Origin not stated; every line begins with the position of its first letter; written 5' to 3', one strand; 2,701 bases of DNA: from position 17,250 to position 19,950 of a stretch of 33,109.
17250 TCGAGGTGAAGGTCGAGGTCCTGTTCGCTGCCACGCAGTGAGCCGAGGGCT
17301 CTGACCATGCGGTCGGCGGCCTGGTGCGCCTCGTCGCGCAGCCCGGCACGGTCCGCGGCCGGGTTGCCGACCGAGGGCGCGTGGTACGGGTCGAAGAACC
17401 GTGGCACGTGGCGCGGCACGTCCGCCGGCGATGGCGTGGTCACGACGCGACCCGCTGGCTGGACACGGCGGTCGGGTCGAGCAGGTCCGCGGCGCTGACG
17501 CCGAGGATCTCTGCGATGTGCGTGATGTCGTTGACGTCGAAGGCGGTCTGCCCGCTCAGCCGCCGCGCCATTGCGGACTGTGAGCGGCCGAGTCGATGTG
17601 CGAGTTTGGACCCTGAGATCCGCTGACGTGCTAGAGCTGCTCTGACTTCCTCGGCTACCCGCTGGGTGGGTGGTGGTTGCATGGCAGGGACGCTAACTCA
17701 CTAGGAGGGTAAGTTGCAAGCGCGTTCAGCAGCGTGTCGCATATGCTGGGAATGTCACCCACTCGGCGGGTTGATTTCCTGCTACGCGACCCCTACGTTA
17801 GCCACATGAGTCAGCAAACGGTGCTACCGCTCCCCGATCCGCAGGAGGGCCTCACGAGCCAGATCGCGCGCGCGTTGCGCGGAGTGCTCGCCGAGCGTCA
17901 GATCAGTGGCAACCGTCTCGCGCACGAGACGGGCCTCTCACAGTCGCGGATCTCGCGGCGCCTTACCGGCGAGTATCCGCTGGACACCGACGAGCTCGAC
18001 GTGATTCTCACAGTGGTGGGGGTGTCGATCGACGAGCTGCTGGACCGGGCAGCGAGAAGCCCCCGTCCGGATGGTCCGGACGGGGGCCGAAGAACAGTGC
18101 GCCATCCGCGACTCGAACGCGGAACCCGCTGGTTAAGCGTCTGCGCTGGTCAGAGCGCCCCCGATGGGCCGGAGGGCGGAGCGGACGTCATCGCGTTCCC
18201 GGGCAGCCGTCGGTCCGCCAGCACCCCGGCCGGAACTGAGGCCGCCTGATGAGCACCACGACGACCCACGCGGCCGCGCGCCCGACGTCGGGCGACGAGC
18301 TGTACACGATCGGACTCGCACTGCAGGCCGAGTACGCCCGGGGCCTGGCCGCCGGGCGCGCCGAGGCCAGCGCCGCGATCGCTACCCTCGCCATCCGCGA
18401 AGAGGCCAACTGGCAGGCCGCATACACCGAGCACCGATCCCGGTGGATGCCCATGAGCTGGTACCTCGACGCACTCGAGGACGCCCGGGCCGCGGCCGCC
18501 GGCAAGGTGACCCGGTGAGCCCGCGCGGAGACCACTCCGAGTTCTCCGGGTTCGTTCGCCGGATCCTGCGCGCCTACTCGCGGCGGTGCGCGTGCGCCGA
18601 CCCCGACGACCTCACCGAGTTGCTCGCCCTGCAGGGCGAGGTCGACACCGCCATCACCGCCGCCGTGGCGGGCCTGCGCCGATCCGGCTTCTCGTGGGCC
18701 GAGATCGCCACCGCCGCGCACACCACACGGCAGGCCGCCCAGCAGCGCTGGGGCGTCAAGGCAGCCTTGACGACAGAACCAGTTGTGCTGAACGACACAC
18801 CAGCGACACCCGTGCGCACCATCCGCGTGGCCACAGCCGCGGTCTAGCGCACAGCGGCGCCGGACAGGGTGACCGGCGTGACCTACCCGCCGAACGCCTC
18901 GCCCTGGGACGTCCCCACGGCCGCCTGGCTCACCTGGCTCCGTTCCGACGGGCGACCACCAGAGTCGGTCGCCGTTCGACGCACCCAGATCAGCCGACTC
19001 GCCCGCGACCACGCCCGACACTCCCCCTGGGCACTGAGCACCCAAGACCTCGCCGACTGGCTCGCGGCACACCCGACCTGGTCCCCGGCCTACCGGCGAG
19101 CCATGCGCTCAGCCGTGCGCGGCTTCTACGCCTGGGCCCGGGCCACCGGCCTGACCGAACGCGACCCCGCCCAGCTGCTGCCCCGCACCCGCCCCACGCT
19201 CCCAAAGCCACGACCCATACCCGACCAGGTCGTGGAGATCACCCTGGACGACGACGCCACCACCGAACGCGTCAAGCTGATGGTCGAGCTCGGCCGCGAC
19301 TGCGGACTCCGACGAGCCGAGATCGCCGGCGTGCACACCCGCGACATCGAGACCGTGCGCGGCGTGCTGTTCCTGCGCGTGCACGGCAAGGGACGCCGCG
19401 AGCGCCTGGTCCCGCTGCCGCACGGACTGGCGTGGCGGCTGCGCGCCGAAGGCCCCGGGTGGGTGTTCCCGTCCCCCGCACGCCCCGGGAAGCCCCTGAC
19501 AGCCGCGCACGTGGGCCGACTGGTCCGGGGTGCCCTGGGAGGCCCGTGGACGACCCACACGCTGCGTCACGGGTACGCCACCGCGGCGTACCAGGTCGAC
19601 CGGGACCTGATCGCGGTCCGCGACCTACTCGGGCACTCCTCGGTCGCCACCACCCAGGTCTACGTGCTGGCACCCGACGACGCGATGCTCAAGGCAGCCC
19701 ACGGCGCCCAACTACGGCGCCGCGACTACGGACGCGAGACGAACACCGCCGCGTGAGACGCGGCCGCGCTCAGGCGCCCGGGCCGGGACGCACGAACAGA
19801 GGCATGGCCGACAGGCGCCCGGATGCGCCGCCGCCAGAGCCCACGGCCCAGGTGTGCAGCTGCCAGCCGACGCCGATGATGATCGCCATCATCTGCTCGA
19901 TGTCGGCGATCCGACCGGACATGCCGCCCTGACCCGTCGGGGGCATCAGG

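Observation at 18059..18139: attP candidate (tRNA 3' half plus its terminator hairpin) lies inside the repressor ORF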

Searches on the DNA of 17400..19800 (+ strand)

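Call 4: search_dna_similar(query=window:17400-19800:+, collection=phages, mode=near, max_rows=25)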
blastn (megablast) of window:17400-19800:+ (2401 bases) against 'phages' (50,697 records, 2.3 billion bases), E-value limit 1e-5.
No match.

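Call 7: search_dna_similar(query=window:17400-19800:+, collection=phages, mode=distant, max_rows=25)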
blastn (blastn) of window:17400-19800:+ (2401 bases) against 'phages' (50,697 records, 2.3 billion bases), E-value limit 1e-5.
Records with a match: 32; places in all: 32; records where one place covers at least 80% of the query: 0.
Best place of each record, by identity: 60-80% 32.
By first word of the organism name: Gordonia 32.
By host as written in the record: Gordonia terrae 3612 19; Gordonia neofelifaecis NRRL 59395 5; Gordonia terrae CAG3 4; Gordonia malaquae BEN700 2; Gordonia rubropertincta strain CON38 2.
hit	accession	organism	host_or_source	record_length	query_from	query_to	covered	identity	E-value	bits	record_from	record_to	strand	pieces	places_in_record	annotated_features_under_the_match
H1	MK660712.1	Gordonia phage EricDab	Gordonia neofelifaecis NRRL 59395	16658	1717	2220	21%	65.4%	2e-14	89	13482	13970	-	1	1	18: integrase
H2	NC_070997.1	Gordonia phage EricDab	Gordonia neofelifaecis NRRL 59395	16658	1717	2220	21%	65.4%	2e-14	89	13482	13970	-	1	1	18: integrase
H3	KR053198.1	Gordonia phage GMA5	Gordonia malaquae BEN700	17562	662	1360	14%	70.1%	5e-9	135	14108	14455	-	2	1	hypothetical protein | putative DNA binding protein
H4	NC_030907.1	Gordonia phage GMA5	Gordonia malaquae BEN700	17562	662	1360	14%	70.1%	5e-9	135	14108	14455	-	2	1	HTH DNA binding protein | transcriptional repressor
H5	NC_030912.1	Gordonia phage McGonagall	Gordonia neofelifaecis NRRL 59395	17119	1878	2206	14%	66.7%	5e-9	71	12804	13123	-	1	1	18: integrase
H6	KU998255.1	Gordonia phage McGonagall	Gordonia neofelifaecis NRRL 59395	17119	1878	2206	14%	66.7%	5e-9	71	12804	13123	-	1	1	18: integrase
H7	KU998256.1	Gordonia phage Jeanie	Gordonia neofelifaecis NRRL 59395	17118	1878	2206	14%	66.7%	5e-9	71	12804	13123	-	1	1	18: integrase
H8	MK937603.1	Gordonia phage Bakery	Gordonia terrae 3612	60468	2148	2258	5%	76.3%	1e-9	73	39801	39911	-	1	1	53: tyrosine integrase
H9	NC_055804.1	Gordonia phage Bakery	Gordonia terrae 3612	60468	2148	2258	5%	76.3%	1e-9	73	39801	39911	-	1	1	53: integrase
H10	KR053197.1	Gordonia phage GRU3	Gordonia rubropertincta strain CON38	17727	662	758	4%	75.8%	8e-7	64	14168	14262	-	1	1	putative DNA binding protein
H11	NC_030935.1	Gordonia phage GRU3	Gordonia rubropertincta strain CON38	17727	662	758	4%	75.8%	8e-7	64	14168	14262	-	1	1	transcriptional repressor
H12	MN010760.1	Gordonia phage Nubi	Gordonia terrae CAG3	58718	1904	1993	4%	78.3%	8e-7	63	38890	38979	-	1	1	47: tyrosine integrase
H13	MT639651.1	Gordonia phage Portcullis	Gordonia terrae 3612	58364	1904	1993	4%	78.3%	8e-7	63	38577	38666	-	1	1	49: tyrosine integrase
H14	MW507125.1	Gordonia phage Phlop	Gordonia terrae 3612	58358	1904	1993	4%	78.3%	8e-7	63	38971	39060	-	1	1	46: tyrosine integrase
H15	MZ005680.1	Gordonia phage Fugax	Gordonia terrae 3612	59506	1904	1993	4%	78.3%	8e-7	63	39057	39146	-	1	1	50: tyrosine integrase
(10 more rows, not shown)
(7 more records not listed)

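Call 19: get_annotated_region(hit=H4, flank=2500)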
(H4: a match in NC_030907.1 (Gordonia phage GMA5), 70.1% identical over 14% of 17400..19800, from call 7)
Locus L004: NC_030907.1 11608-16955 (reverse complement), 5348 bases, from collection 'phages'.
description: Gordonia phage GMA5, complete genome.
organism: Gordonia phage GMA5 (NCBI taxid 1647472)
taxonomy: Viruses; Duplodnaviria; Heunggongvirae; Uroviricota; Caudoviricetes; Grutrevirus; Grutrevirus GMA5
host: Gordonia malaquae BEN700; source: wastewater; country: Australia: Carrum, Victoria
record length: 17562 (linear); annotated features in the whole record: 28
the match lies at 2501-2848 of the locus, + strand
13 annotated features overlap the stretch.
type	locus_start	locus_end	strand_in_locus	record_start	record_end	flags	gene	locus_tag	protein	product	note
CDS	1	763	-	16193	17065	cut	-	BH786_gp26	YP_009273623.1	putative DNA polymerase III subunit epsilon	Orf26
CDS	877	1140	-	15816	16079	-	-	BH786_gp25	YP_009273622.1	hypothetical protein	Orf25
CDS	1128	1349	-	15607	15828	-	-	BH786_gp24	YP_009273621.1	hypothetical protein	Orf24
CDS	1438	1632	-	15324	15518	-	-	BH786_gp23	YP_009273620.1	DNA binding protein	Orf23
CDS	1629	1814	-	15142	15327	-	-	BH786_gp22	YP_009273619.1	hypothetical protein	Orf22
CDS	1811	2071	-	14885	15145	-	-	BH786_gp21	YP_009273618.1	hypothetical protein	Orf21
CDS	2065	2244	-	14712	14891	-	-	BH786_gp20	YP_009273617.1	excisionase and transcriptional regulator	Orf20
CDS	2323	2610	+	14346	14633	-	-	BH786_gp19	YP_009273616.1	transcriptional repressor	Orf19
CDS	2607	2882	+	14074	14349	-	-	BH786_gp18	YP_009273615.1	HTH DNA binding protein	Orf18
CDS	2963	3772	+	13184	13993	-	-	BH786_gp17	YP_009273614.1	integrase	Orf17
CDS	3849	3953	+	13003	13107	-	-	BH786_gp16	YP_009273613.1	hypothetical protein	Orf16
CDS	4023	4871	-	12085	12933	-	-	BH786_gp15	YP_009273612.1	putative structural protein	Orf15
CDS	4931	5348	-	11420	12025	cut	-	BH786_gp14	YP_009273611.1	virion structural protein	Orf14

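Call 28: search_dna_similar(query=window:18055-18150:+, collection=phages, mode=distant, max_evalue=1, max_rows=40)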
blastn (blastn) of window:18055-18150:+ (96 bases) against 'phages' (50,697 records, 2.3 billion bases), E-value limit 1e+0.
Records with a match: 12; places in all: 14; records where one place covers at least 80% of the query: 2.
Best place of each record, by identity: >=99% 1; 80-90% 5; 60-80% 6.
By first word of the organism name: Gordonia 7; Acinetobacter 2; Rhodococcus 2; Pseudomonas 1.
By host as written in the record: Gordonia malaquae BEN700 2; Gordonia rubropertincta strain CON38 2; - 2; Gordonia terrae 3612 2; Rhodococcus equi 2; Gordonia rubripertincta Grub38 1; Pseudomonas sp. AY2 1.
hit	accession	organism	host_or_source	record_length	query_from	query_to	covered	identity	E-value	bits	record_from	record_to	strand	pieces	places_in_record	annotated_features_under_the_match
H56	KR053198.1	Gordonia phage GMA5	Gordonia malaquae BEN700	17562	7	96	94%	77.2%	6e-9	64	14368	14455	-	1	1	putative DNA binding protein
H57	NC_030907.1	Gordonia phage GMA5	Gordonia malaquae BEN700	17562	7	96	94%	77.2%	6e-9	64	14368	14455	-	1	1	transcriptional repressor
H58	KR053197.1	Gordonia phage GRU3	Gordonia rubropertincta strain CON38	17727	7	77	74%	79.5%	9e-7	57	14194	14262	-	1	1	putative DNA binding protein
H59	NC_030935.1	Gordonia phage GRU3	Gordonia rubropertincta strain CON38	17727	7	77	74%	79.5%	9e-7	57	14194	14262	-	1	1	transcriptional repressor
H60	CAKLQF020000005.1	Acinetobacter phage MD-2021a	not known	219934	43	90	50%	77.1%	9e-1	38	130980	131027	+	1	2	tRNA-Lys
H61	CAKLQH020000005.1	Acinetobacter phage MD-2021a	not known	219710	43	90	50%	77.1%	9e-1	38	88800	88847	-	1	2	tRNA-Lys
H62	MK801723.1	Gordonia phage Coeur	Gordonia terrae 3612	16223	43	80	40%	89.5%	4e-5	52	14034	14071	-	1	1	20: immunity repressor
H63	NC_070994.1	Gordonia phage Coeur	Gordonia terrae 3612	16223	43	80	40%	89.5%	4e-5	52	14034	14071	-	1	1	20: transcriptional repressor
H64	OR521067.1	Gordonia phage Rahul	Gordonia rubripertincta Grub38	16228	43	80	40%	89.5%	4e-5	52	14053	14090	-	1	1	20: immunity repressor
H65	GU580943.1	Rhodococcus phage ReqiPine5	Rhodococcus equi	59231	5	32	29%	89.3%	9e-1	38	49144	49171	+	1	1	gp58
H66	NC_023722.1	Rhodococcus phage ReqiPine5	Rhodococcus equi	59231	5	32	29%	89.3%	9e-1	38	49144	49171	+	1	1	gp58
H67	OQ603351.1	Pseudomonas phage Ep020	Pseudomonas sp. AY2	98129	52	72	22%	100.0%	3e-1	39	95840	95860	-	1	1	record has no annotation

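Call 61: search_rna_families(source=window, start=17900, end=18300, threshold=evalue, max_evalue=10, show_alignments=2)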
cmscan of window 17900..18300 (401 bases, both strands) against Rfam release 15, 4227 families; matches with E-value up to 10: 6.
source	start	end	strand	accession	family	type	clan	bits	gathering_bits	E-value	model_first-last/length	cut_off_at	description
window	18058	18088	+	RF03900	mir-9242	Gene; miRNA;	-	20.1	62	0.6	1-66/66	no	mir-9242 microRNA precursor family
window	18029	18088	+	RF01670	P17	Gene; sRNA;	-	19.6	45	0.0078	1-282/282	no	Pseudomonas sRNA P17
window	18052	18145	-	RF02868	ncS037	Gene; sRNA;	-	18.6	112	0.69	1-152/152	no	Burkholderia sRNA 37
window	18204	18271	-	RF00222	IRES_Bag1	Cis-reg; IRES;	-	15.7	37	0.14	31-96/370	no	Bag-1 internal ribosome entry site (IRES)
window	18098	18129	+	RF01713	Moco-II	Cis-reg;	-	14.8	35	5.7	1-46/46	no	Moco-II RNA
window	17947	18078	-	RF02521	Virus-PTE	Cis-reg;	-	14.6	80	3.8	1-85/85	no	Panicum mosaic virus cap-independent translation enhancer RNA (PTE)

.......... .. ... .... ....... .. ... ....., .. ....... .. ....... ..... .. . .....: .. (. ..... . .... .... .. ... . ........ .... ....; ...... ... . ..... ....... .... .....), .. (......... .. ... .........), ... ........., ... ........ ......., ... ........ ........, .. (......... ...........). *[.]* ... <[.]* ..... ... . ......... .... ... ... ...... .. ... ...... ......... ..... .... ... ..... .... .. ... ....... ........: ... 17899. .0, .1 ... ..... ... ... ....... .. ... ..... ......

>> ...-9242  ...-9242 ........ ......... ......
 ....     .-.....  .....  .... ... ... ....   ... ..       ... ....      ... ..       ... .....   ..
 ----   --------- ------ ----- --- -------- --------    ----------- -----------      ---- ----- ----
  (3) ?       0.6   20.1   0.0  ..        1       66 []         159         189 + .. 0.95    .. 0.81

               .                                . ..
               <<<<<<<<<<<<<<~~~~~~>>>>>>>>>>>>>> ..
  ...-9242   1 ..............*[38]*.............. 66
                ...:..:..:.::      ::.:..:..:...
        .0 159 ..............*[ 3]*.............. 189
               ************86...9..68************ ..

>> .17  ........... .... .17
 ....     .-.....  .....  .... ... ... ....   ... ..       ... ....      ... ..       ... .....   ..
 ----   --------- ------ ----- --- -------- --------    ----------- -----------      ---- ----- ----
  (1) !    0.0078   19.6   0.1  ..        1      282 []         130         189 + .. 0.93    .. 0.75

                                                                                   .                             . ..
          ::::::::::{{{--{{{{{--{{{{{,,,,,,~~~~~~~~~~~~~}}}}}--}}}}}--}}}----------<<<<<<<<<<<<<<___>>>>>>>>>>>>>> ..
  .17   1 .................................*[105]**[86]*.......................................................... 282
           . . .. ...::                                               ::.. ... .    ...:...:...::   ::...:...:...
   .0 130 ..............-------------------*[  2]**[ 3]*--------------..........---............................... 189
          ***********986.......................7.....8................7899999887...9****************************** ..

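Call 62: get_annotated_region(hit=H11, flank=600)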
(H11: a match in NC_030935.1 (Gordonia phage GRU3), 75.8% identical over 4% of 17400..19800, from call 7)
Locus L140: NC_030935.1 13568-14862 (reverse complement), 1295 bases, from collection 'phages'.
description: Gordonia phage GRU3, complete genome.
organism: Gordonia phage GRU3 (NCBI taxid 1647473)
taxonomy: Viruses; Duplodnaviria; Heunggongvirae; Uroviricota; Caudoviricetes; Grutrevirus; Grutrevirus GRU3
host: Gordonia rubropertincta strain CON38; source: wastewater; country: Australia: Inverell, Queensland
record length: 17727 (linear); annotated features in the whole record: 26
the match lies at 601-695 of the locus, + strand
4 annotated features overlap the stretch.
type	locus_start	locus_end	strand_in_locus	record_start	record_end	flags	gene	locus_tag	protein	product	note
CDS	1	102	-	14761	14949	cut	-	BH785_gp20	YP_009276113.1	hypothetical protein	Orf20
CDS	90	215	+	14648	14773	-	-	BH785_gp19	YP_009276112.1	hypothetical protein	Orf19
CDS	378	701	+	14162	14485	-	-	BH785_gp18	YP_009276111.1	transcriptional repressor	Orf18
CDS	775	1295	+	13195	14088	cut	-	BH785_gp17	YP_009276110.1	integrase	Orf17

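Call 63: get_annotated_region(hit=H63, flank=1500)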
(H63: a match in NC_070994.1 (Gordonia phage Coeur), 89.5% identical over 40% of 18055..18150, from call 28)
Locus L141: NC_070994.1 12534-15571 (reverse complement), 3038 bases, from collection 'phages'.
description: Gordonia phage Coeur, complete genome.
organism: Gordonia phage Coeur (NCBI taxid 2571246)
taxonomy: Viruses; Duplodnaviria; Heunggongvirae; Uroviricota; Caudoviricetes; Coeurvirus; Coeurvirus coeur
host: Gordonia terrae 3612; source: soil; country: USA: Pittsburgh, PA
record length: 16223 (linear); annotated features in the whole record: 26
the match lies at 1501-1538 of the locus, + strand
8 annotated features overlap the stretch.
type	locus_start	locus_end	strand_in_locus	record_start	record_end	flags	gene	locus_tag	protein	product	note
CDS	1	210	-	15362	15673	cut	24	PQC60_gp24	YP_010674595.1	hypothetical protein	-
CDS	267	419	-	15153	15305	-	23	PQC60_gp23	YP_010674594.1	hypothetical protein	-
CDS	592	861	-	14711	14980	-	22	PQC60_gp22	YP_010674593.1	hypothetical protein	-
CDS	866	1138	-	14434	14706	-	21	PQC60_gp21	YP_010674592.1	MerR-like helix-turn-helix DNA binding domain protein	-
CDS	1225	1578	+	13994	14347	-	20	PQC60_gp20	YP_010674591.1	transcriptional repressor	-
CDS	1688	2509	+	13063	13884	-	19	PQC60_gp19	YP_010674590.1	integrase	integrase, (Y-int)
CDS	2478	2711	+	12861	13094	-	18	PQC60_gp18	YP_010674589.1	hypothetical protein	-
CDS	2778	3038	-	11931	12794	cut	17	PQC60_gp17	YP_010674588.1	endolysin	-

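Call 64: get_annotated_region(hit=H5, flank=2000)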
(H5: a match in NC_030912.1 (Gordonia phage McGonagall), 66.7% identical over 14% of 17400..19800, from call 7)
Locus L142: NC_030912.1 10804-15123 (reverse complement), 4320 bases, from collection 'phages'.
description: Gordonia phage McGonagall, complete genome.
organism: Gordonia phage McGonagall (NCBI taxid 1838072)
taxonomy: Viruses; Duplodnaviria; Heunggongvirae; Uroviricota; Caudoviricetes; Mcgonagallvirus; Mcgonagallvirus macgonagall
host: Gordonia neofelifaecis NRRL 59395; source: soil; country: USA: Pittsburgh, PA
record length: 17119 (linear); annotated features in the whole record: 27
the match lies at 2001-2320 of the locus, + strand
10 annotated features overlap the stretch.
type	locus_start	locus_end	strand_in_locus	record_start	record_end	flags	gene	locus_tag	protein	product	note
CDS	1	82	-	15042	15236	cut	24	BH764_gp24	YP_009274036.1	hypothetical protein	-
CDS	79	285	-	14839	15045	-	23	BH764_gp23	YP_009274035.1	hypothetical protein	-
CDS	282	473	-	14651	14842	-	22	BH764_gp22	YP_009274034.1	hypothetical protein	-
CDS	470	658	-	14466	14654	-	21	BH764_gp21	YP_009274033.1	hypothetical protein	-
CDS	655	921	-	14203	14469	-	20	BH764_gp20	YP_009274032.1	hypothetical protein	-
CDS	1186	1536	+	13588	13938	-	19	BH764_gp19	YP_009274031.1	transcriptional repressor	-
CDS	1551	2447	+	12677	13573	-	18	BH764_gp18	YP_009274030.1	integrase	integrase (Y-Int)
CDS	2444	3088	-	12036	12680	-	17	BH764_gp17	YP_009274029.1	minor tail protein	-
CDS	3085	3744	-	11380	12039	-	16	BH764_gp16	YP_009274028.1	minor tail protein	-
CDS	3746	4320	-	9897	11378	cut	15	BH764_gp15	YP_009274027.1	minor tail protein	-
